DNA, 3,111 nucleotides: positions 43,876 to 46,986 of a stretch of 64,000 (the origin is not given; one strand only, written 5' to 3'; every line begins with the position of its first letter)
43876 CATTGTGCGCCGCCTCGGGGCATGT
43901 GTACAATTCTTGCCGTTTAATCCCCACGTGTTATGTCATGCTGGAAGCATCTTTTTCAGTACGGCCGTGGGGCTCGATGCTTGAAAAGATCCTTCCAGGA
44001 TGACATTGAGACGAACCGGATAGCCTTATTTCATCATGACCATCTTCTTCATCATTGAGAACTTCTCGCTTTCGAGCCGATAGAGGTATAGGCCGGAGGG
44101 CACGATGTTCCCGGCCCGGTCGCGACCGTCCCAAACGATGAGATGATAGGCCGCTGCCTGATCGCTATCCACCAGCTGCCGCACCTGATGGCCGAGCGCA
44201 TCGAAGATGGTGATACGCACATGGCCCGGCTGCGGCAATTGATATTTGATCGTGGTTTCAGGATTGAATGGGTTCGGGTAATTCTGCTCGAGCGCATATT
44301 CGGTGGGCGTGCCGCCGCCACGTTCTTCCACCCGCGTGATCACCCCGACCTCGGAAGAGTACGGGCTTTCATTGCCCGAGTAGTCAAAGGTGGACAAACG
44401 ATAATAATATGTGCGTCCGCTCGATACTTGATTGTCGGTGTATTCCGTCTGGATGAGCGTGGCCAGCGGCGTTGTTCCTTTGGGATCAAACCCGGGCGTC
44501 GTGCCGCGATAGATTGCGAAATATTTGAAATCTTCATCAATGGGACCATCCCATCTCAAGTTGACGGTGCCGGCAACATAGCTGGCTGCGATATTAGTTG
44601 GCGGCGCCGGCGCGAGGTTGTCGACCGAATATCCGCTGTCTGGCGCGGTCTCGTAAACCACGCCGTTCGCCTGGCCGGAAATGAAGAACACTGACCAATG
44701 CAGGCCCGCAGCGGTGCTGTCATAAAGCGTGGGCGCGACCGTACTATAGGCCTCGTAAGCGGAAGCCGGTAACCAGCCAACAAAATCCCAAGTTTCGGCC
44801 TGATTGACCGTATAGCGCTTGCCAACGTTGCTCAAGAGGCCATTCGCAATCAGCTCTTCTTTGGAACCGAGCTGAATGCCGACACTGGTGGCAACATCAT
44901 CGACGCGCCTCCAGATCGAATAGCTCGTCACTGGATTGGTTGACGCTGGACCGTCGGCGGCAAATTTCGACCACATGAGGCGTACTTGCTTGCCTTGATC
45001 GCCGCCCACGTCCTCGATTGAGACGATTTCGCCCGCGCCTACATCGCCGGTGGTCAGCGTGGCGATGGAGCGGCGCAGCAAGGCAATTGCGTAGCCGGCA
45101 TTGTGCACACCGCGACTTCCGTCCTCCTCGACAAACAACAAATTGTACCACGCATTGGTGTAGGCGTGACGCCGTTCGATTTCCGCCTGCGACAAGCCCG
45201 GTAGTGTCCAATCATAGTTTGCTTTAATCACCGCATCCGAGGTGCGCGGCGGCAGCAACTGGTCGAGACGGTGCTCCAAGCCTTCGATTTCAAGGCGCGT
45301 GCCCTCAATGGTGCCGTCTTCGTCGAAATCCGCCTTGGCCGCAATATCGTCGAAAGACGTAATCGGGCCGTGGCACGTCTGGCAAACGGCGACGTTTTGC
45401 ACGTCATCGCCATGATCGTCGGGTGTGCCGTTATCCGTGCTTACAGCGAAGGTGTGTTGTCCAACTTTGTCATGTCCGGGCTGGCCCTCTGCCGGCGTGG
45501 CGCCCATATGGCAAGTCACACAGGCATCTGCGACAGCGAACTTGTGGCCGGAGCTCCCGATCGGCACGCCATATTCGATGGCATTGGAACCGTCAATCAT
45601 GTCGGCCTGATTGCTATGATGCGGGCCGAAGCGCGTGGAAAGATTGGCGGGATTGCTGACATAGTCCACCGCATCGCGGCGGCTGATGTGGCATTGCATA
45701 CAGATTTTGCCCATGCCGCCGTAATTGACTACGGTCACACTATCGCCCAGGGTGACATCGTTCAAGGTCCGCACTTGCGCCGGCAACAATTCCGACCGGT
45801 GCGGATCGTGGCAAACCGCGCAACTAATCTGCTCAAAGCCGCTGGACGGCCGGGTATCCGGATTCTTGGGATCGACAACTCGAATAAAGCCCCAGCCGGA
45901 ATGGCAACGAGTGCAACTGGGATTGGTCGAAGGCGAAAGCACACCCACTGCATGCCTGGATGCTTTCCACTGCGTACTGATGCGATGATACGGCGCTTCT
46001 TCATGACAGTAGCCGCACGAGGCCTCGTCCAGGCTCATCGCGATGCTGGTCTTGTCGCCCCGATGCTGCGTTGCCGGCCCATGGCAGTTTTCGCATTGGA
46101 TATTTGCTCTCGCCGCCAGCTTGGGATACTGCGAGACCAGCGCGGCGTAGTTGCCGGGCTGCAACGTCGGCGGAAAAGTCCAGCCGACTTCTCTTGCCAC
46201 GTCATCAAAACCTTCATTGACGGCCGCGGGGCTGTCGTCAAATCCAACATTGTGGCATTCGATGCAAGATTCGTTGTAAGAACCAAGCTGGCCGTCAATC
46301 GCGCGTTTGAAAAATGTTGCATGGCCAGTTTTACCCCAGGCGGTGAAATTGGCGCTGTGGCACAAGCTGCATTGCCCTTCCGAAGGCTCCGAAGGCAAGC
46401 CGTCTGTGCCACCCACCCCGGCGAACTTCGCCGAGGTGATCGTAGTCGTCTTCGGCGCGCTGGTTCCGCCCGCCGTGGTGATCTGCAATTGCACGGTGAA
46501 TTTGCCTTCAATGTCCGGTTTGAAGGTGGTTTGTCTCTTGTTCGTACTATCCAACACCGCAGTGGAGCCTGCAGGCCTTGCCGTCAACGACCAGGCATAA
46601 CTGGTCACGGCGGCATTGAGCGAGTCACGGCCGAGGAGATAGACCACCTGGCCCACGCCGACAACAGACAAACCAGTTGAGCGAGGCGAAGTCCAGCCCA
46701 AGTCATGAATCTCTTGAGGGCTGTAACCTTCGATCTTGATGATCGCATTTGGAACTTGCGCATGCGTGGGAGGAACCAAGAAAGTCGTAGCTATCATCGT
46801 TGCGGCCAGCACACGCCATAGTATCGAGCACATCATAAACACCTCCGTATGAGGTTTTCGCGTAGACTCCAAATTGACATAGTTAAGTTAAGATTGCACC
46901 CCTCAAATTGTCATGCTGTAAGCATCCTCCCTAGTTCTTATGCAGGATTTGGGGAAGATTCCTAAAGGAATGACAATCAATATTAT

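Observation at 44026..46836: Multihaem cytochrome c carrying a T9SS C-terminal sorting domain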

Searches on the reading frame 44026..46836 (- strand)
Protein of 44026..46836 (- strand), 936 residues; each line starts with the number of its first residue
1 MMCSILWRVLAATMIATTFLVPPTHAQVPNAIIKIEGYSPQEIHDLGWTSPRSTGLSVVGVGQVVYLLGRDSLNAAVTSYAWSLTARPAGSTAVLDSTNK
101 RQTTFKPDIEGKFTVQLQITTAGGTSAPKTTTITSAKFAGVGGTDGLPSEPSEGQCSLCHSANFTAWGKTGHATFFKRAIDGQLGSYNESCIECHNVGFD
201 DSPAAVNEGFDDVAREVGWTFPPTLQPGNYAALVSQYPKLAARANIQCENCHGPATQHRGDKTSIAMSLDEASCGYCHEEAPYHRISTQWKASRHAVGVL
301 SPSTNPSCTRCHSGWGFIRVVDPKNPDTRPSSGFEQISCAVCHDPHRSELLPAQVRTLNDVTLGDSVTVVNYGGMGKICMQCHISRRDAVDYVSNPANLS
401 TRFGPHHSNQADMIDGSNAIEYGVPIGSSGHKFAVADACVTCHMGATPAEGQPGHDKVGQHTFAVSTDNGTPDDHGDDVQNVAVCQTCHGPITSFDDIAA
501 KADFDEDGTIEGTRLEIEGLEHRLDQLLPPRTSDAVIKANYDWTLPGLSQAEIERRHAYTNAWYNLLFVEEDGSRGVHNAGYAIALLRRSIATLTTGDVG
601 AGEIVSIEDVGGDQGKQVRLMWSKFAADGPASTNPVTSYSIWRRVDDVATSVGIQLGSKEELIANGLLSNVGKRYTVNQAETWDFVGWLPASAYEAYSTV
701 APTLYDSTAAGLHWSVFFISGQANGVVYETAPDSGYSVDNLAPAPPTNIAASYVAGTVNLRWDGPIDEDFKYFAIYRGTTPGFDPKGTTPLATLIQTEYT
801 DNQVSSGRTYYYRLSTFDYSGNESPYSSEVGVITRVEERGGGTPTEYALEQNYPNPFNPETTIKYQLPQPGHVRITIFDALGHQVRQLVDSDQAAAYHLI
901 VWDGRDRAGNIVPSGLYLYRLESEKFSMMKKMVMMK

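Call 4: search_protein_families(library=pfam, proteins=[window:44026-46836:-], max_evalue=1)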
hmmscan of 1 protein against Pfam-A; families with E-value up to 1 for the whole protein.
window:44026-46836:- (936 aa): 10 families
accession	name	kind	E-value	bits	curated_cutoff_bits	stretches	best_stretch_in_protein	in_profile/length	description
PF14522.11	Cytochrome_C7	-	2e-14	53.6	24.8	2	244-313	12-67/67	Cytochrome c7 and related cytochrome c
PF22113.1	Mtrc-MtrF_II-IV_dom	-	4.7e-13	49.5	30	3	264-348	74-168/176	Outer membrane cytochrome MtrC/MtrF-like, domains II/IV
PF13860.13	FlgD_ig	-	2.7e-08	34.1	27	1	861-923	12-75/79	FlgD Ig-like domain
PF14537.11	Cytochrom_c3_2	-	1.4e-06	29.1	25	3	243-314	4-66/79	Cytochrome c3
PF09699.15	Paired_CXXCH_1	-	1.3e-05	25.2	20.6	1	338-349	8-19/41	Doubled CXXCH motif (Paired_CXXCH_1)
PF18962.6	Por_Secre_tail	-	2.9e-05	24.7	27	1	853-933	2-74/75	Secretion system C-terminal sorting domain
PF13435.11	Cytochrome_C554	-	3.8e-05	25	20.8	1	155-217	1-77/84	Cytochrome c554 and c-prime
PF22352.2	K319L-like_PKD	-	0.0018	18.7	27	1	69-134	18-83/84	K319L-like, PKD domain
PF13585.12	CHU_C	-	0.0062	17.1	27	1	872-924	28-73/86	CHU_C Type IX secretion signal domain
PF16323.11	DUF4959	-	0.16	12.7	32.9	1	737-775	13-51/106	Domain of unknown function (DUF4959)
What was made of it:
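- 46417..46755 (-): PKD/Ig-like beta-sandwich, aa ~28-140. Pfam K319L-like_PKD 18.7 bits, below threshold (call 4).
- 44029..44298 (-): T9SS type A C-terminal sorting domain, aa ~847-936, preceded by a low-confidence linker EERGGG (aa 836-841). Pfam Por_Secre_tail 24.7 and FlgD_ig 34.1 (call 4).
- On MtrC/OmcA/UndA outer-membrane decahaem family: The Pfam MtrC-MtrF_II-IV hit (49.5 bits) covers only a haem-motif stretch, aa 264-348 (call 4).
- Checked: PKD-like N-domain: weak in this protein (Pfam K319L-like_PKD 18.7 bits, below the threshold of 27; call 4). Pfam FlgD_ig: 34.1 bits, above 27 (call 4).
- Pfam FlgD_ig scores above threshold while Por_Secre_tail scores below it (call 4).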

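Call 5: search_protein_families(library=ncbifam, proteins=[window:44026-46836:-], max_evalue=1)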
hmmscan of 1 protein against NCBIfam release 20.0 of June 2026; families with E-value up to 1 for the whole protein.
window:44026-46836:- (936 aa): 17 families
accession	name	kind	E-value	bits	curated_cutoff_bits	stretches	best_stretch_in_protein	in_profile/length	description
NF041198.1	UshA_like_PCGU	equivalog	6.2e-14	51.5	275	1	155-280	410-510/519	UshA-like (seleno)protein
TIGR04183.1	Por_Secre_tail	domain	1.6e-08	34.4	23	1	853-933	2-70/72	T9SS type A sorting domain-containing protein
NF033707.1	T9SS_sortase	equivalog_domain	2.6e-07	28.7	420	1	851-923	1000-1077/1095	type IX secretion system sortase PorU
NF052323.1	T9SSA_dep_M6i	equivalog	2.8e-07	28.9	600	1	852-925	960-1028/1043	T9SS-dependent M6-like inactivated metalloprotease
TIGR03508.1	decahem_SO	subfamily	3.7e-05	23.3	192.2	1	243-413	68-206/258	DmsE family decaheme c-type cytochrome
NF005176.1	PRK06655.1-1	equivalog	0.0002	21.4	230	1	871-924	97-150/197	flagellar hook assembly protein FlgD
NF038113.1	T9SSA_dep_M36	equivalog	0.0012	17.1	885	1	851-934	794-868/869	T9SS-dependent M36 family metallopeptidase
NF009277.0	PRK12634.1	equivalog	0.0039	17.3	333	1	870-917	121-168/221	flagellar basal body rod modification protein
NF053608.1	Lsa66_OmpA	equivalog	0.0056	15.1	700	1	900-922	205-227/581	fibronectin-binding adhesin Lsa66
NF041762.1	diheme_GEGP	equivalog_domain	0.0064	15.7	300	1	231-285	12-62/359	GEGP motif-containing diheme protein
TIGR04315.1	octaheme_Shew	subfamily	0.018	14.1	375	1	303-345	70-105/440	tetrathionate reductase family octaheme c-type cytochrome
NF052228.1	T9SS_PorZ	equivalog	0.022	13.2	260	1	853-918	676-737/757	type IX secretion system anionic LPS delivery protein PorZ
NF009453.0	PRK12813.1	equivalog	0.041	13.4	264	1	880-925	133-175/223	flagellar basal body rod modification protein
NF043010.1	Cyt554_Nsmonas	equivalog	0.054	12.9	400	0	243-263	106-126/238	cytochrome c-550 CycA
TIGR01905.1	paired_CXXCH_1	subfamily_domain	0.072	13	25.2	1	336-349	6-19/41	doubled CXXCH domain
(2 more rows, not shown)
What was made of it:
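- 44029..44298 (-): TIGR04183 34.4 bits against a cut-off of 23 (call 5).
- On T9SS type A cargo (TIGR04183 / Pfam PF18962 C-terminal domain): TIGR04183 scores 34.4 bits against a cut-off of 23 (call 5).
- Checked: NCBIfam TIGR04183: 34.4 bits, above the cut-off of 23 (call 5).
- The curated T9SS type A model is passed (call 5).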

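Call 10: find_homologous_proteins(query=window:44026-46836:-, max_evalue=0.00001)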
Query window:44026-46836:- (936 aa): 460 proteins with E <= 0.00001 among 8000 candidates; the best 120 are listed.
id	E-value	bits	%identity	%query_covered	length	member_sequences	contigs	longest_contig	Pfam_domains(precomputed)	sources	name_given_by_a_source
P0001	0.0e+0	2197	100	100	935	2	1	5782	PF09699.16,PF14537.12,PF18962.8,PF13860.13,PF14522.12,PF22113.2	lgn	-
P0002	0.0e+0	1823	82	100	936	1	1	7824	PF09699.16,PF14537.12,PF13435.12,PF13860.13,PF14522.12,PF22113.2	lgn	-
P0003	0.0e+0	1761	79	100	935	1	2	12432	PF09699.16,PF14537.12,PF13435.12,PF13860.13,PF14522.12,PF22113.2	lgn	-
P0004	0.0e+0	1626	85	85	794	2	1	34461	PF09699.16,PF14537.12,PF13435.12,PF18962.8,PF13860.13,PF14522.12,PF22113.2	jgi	jgi:hypothetical protein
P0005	0.0e+0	1556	72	97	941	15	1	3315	PF09699.16,PF14537.12,PF13435.12,PF18962.8,PF13860.13,PF14522.12,PF22113.2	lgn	-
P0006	0.0e+0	1542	70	99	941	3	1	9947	PF09699.16,PF14537.12,PF13435.12,PF18962.8,PF13860.13,PF14522.12,PF22113.2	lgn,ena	-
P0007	0.0e+0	1529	70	99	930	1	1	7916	PF18962.8,PF13860.13,PF14522.12,PF22113.2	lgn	-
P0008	0.0e+0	1518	70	99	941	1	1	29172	PF09699.16,PF14537.12,PF22352.3,PF13435.12,PF13585.13,PF18962.8,PF13860.13,PF14522.12,PF22113.2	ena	-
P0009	0.0e+0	1495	68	99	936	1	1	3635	PF14537.12,PF13435.12,PF13860.13,PF14522.12,PF22113.2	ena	-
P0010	0.0e+0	1492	69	97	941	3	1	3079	PF14537.12,PF13435.12,PF18962.8,PF13860.13,PF14522.12,PF22113.2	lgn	-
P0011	0.0e+0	1485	68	100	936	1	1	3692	PF14537.12,PF13435.12,PF13585.13,PF18962.8,PF13860.13,PF14522.12,PF22113.2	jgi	jgi:hypothetical protein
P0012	0.0e+0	1477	68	99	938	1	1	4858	PF14537.12,PF13435.12,PF18962.8,PF13860.13,PF14522.12,PF22113.2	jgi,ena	-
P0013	0.0e+0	1475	69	99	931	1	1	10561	PF14537.12,PF13435.12,PF13585.13,PF18962.8,PF13860.13,PF14522.12,PF22113.2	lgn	-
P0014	0.0e+0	1473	69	99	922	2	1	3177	PF13435.12,PF13585.13,PF18962.8,PF13860.13,PF14522.12,PF22113.2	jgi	jgi:hypothetical protein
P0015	0.0e+0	1472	67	100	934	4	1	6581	PF14537.12,PF22352.3,PF13435.12,PF18962.8,PF13860.13,PF14522.12,PF22113.2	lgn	-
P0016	0.0e+0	1462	67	99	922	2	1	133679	PF14537.12,PF13435.12,PF18962.8,PF13860.13,PF14522.12,PF22113.2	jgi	-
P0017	0.0e+0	1460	67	99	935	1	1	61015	PF18962.8,PF13860.13,PF14522.12,PF22113.2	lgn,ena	-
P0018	0.0e+0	1459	66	99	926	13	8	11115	PF14537.12,PF13435.12,PF18962.8,PF13860.13,PF14522.12,PF22113.2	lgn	-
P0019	0.0e+0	1451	67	99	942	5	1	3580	PF14537.12,PF13435.12,PF13585.13,PF18962.8,PF13860.13,PF14522.12,PF22113.2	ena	-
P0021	0.0e+0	1434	67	99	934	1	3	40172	PF14537.12,PF18962.8,PF13860.13,PF02335.21,PF14522.12,PF22113.2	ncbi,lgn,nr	ncbi:MAG: T9SS type A sorting domain-containing protein [candidate division KSB1 bacterium]|nr:T9SS 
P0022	0.0e+0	1426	68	97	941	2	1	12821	PF09699.16,PF14537.12,PF13435.12,PF18962.8,PF13860.13,PF14522.12,PF22113.2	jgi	jgi:hypothetical protein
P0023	0.0e+0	1421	66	97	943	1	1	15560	PF14537.12,PF13435.12,PF18962.8,PF13860.13,PF14522.12,PF22113.2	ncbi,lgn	-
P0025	0.0e+0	1408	67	97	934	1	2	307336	PF14537.12,PF13435.12,PF13585.13,PF18962.8,PF13860.13,PF14522.12,PF22113.2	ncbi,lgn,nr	ncbi:T9SS type A sorting domain-containing protein [candidate division KSB1 bacterium]|nr:T9SS type 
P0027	0.0e+0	1398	64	99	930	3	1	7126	PF14537.12,PF22352.3,PF13435.12,PF18962.8,PF13860.13,PF00041.28,PF14522.12,PF22113.2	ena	-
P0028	0.0e+0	1397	66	99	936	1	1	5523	PF14537.12,PF13435.12,PF18962.8,PF13860.13,PF14522.12,PF22113.2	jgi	jgi:hypothetical protein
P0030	0.0e+0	1371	73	86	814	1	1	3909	PF09699.16,PF13435.12,PF13585.13,PF18962.8,PF13860.13,PF14522.12,PF22113.2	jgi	jgi:hypothetical protein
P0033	0.0e+0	1342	65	97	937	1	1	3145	PF14537.12,PF13435.12,PF13585.13,PF18962.8,PF13860.13,PF00041.28,PF14522.12,PF22113.2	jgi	jgi:hypothetical protein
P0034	0.0e+0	1340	62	99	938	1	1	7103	PF14537.12,PF13435.12,PF18962.8,PF13860.13,PF14522.12,PF22113.2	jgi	jgi:hypothetical protein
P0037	0.0e+0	1308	63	99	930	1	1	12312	PF18962.8,PF13860.13,PF02335.21,PF14522.12,PF22113.2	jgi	jgi:hypothetical protein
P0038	0.0e+0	1308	62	97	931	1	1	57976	PF13435.12,PF18962.8,PF13860.13,PF14522.12,PF22113.2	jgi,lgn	jgi:hypothetical protein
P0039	0.0e+0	1258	60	97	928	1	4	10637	PF09699.16,PF13435.12,PF18962.8,PF14522.12,PF22113.2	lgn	-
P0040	0.0e+0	1247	58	99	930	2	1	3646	PF14537.12,PF18962.8,PF13860.13,PF14522.12,PF22113.2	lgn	-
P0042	0.0e+0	1244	59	99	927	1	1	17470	PF14537.12,PF18962.8,PF14522.12,PF22113.2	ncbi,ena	-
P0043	0.0e+0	1228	58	99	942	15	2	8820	PF14537.12,PF18962.8,PF13860.13,PF14522.12,PF22113.2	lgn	-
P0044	0.0e+0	1221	58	97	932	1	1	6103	PF14537.12,PF13435.12,PF18962.8,PF14522.12,PF22113.2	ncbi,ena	ncbi:MAG TPA: T9SS type A sorting domain-containing protein [bacterium]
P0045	0.0e+0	1182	64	86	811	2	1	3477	PF14537.12,PF13435.12,PF18962.8,PF13860.13,PF14522.12,PF22113.2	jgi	jgi:hypothetical protein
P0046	0.0e+0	1088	52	100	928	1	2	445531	PF09699.16,PF14537.12,PF18962.8,PF13860.13,PF14522.12,PF22113.2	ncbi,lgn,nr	ncbi:MAG: T9SS C-terminal target domain-containing protein [Calditrichaeota bacterium]|nr:MAG: T9SS 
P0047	0.0e+0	1038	51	100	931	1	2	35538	PF14537.12,PF13435.12,PF18962.8,PF13860.13,PF14522.12,PF22113.2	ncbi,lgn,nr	ncbi:T9SS type A sorting domain-containing protein [candidate division KSB1 bacterium]|nr:T9SS type 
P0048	0.0e+0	1028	51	99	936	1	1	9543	PF14537.12,PF13435.12,PF18962.8,PF14522.12,PF22113.2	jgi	jgi:hypothetical protein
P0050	2.3e-296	1004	69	60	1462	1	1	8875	PF14537.12,PF13435.12,PF18962.8,PF13860.13,PF14522.12,PF22113.2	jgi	jgi:hypothetical protein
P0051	1.5e-295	1001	50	97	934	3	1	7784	PF18962.8,PF14522.12,PF22113.2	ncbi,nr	ncbi:MAG: T9SS C-terminal target domain-containing protein [Calditrichaeota bacterium]|nr:MAG: T9SS 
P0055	1.2e-291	988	51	98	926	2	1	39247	PF14537.12,PF13435.12,PF18962.8,PF13860.13,PF02085.22,PF14522.12,PF22113.2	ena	-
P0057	5.7e-291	986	51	97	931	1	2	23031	PF14537.12,PF13435.12,PF18962.8,PF13860.13,PF14522.12,PF22113.2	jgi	jgi:hypothetical protein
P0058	4.1e-288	977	50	99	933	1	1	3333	PF14537.12,PF18962.8,PF02085.22,PF14522.12,PF22113.2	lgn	-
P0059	3.4e-286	970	50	97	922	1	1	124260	PF14537.12,PF13435.12,PF18962.8,PF13860.13,PF14522.12,PF22113.2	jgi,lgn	-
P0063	7.9e-283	959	49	99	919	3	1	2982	PF14537.12,PF18962.8,PF14522.12,PF22113.2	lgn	-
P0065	2.2e-281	954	48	100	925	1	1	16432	PF14537.12,PF18962.8,PF13860.13,PF14522.12,PF22113.2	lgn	-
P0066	1.4e-280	952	49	100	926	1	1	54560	PF18962.8,PF13860.13,PF14522.12,PF22113.2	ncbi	-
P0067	4.4e-279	947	48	99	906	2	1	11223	PF14537.12,PF13435.12,PF18962.8,PF14522.12,PF22113.2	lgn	-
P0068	1.9e-278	945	48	99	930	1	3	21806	PF18962.8,PF14522.12,PF22113.2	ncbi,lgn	-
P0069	5.1e-275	933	48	97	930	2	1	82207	PF14537.12,PF18962.8,PF13860.13,PF14522.12,PF22113.2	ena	-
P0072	4.9e-272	923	46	100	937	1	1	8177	PF13435.12,PF18962.8,PF13860.13,PF14522.12,PF22113.2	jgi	jgi:hypothetical protein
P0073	6.6e-272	923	48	98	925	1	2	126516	PF14537.12,PF18962.8,PF13860.13,PF14522.12,PF22113.2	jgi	jgi:hypothetical protein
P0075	5.4e-269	913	48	97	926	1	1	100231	PF18962.8,PF13860.13,PF14522.12,PF22113.2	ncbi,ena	-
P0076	5.2e-268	910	47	97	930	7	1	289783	PF22352.3,PF13860.13,PF14522.12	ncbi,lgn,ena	-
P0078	1.2e-263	896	47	97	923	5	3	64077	PF14537.12,PF22352.3,PF18962.8,PF13860.13,PF14522.12,PF22113.2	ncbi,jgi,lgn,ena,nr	ncbi:MAG TPA: FlgD immunoglobulin-like domain containing protein [bacterium]|nr:FlgD immunoglobulin-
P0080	9.5e-263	893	47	99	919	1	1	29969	PF18962.8,PF13860.13,PF14522.12,PF22113.2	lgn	-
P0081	3.2e-262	891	48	99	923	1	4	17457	PF14537.12,PF18962.8,PF13860.13,PF14522.12,PF22113.2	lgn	-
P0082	1.3e-260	886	46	99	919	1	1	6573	PF09699.16,PF14537.12,PF13435.12,PF18962.8,PF14522.12,PF22113.2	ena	-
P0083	1.9e-259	882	48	97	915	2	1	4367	PF14537.12,PF22352.3,PF13435.12,PF18962.8,PF14522.12,PF22113.2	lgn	-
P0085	4.4e-259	880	46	99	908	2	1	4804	PF14537.12,PF13435.12,PF18962.8,PF13860.13,PF14522.12,PF22113.2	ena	-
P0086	2.1e-257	875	47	97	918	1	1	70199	PF09699.16,PF14537.12,PF13435.12,PF18962.8,PF14522.12,PF22113.2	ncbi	-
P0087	2.5e-257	875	48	94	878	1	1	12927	PF14537.12,PF18962.8,PF13860.13,PF14522.12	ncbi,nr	ncbi:MAG: T9SS type A sorting domain-containing protein, partial [candidate division KSB1 bacterium]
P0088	9.4e-256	869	45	100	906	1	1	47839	PF18962.8,PF14522.12,PF22113.2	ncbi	-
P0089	1.2e-254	866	46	100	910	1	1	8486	PF14537.12,PF13435.12,PF18962.8,PF14522.12,PF22113.2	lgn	-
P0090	1.5e-254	865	46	97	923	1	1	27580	PF14537.12,PF18962.8,PF13860.13,PF14522.12,PF22113.2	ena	-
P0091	5.7e-252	857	47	97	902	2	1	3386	PF14537.12,PF13435.12,PF18962.8,PF13860.13,PF14522.12,PF22113.2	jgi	-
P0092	3.3e-250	851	45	100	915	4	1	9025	PF14537.12,PF18962.8,PF14522.12,PF22113.2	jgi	jgi:hypothetical protein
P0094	1.4e-244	833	46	97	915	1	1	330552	PF14537.12,PF13435.12,PF18962.8,PF14522.12,PF22113.2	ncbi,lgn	-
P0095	3.8e-244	831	45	99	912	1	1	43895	PF13435.12,PF18962.8,PF14522.12,PF22113.2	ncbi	-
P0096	6.1e-243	827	44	99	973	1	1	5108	PF14537.12,PF18962.8,PF14522.12,PF22113.2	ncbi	-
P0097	6.3e-243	827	44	97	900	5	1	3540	PF14537.12,PF18962.8,PF14522.12,PF22113.2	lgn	-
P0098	2.8e-242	825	45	98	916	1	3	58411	PF09699.16,PF13435.12,PF18962.8,PF14522.12,PF22113.2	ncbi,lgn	-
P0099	2.1e-236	805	45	97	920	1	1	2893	PF14537.12,PF13435.12,PF18962.8,PF13860.13,PF14522.12,PF22113.2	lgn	-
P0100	3.1e-236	805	44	99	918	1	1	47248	PF14537.12,PF13435.12,PF18962.8,PF14522.12,PF22113.2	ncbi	-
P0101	2.9e-232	792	43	100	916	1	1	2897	PF18962.8,PF02335.21,PF14522.12,PF22113.2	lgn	-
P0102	2.0e-231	789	44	99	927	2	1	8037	PF09699.16,PF14537.12,PF13435.12,PF18962.8,PF13860.13,PF14522.12,PF22113.2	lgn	-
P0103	6.1e-231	787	43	99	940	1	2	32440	PF14537.12,PF13435.12,PF18962.8,PF13860.13,PF02085.22,PF14522.12,PF22113.2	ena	-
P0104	1.0e-229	783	43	99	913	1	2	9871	PF14537.12,PF22352.3,PF13435.12,PF18962.8,PF14522.12,PF22113.2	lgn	-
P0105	3.6e-229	781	44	97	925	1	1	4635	PF09699.16,PF14537.12,PF13435.12,PF18962.8,PF14522.12,PF22113.2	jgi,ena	-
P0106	4.3e-229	781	44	99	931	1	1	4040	PF18962.8,PF13860.13,PF14522.12,PF22113.2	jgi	jgi:hypothetical protein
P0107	4.4e-229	781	47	88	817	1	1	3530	PF14537.12,PF13435.12,PF18962.8,PF14522.12,PF22113.2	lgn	-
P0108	1.7e-228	779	43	97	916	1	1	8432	PF14537.12,PF22352.3,PF18962.8,PF14522.12,PF22113.2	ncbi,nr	ncbi:MAG TPA: T9SS type A sorting domain-containing protein [Rhodothermales bacterium]|nr:T9SS type 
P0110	2.8e-226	772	43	99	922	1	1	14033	PF14537.12,PF18962.8,PF02335.21,PF14522.12,PF22113.2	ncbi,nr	ncbi:MAG: T9SS type A sorting domain-containing protein [Rhodothermia bacterium]|nr:T9SS type A sort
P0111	5.8e-224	764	44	99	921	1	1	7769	PF13435.12,PF18962.8,PF13860.13,PF14522.12,PF22113.2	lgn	-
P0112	1.0e-223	763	43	100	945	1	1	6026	PF09699.16,PF14537.12,PF22352.3,PF18962.8,PF14522.12,PF22113.2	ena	-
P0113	8.8e-222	757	43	99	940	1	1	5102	PF09699.16,PF13435.12,PF18962.8,PF14522.12,PF22113.2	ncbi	-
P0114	1.3e-220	753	49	77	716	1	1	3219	PF18962.8,PF14522.12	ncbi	ncbi:MAG: T9SS type A sorting domain-containing protein, partial [bacterium]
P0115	1.8e-218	746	43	99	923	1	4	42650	PF09699.16,PF14537.12,PF22352.3,PF18962.8,PF14522.12,PF22113.2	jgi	jgi:hypothetical protein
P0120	4.9e-215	735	43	99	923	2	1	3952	PF18962.8,PF14522.12,PF22113.2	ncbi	-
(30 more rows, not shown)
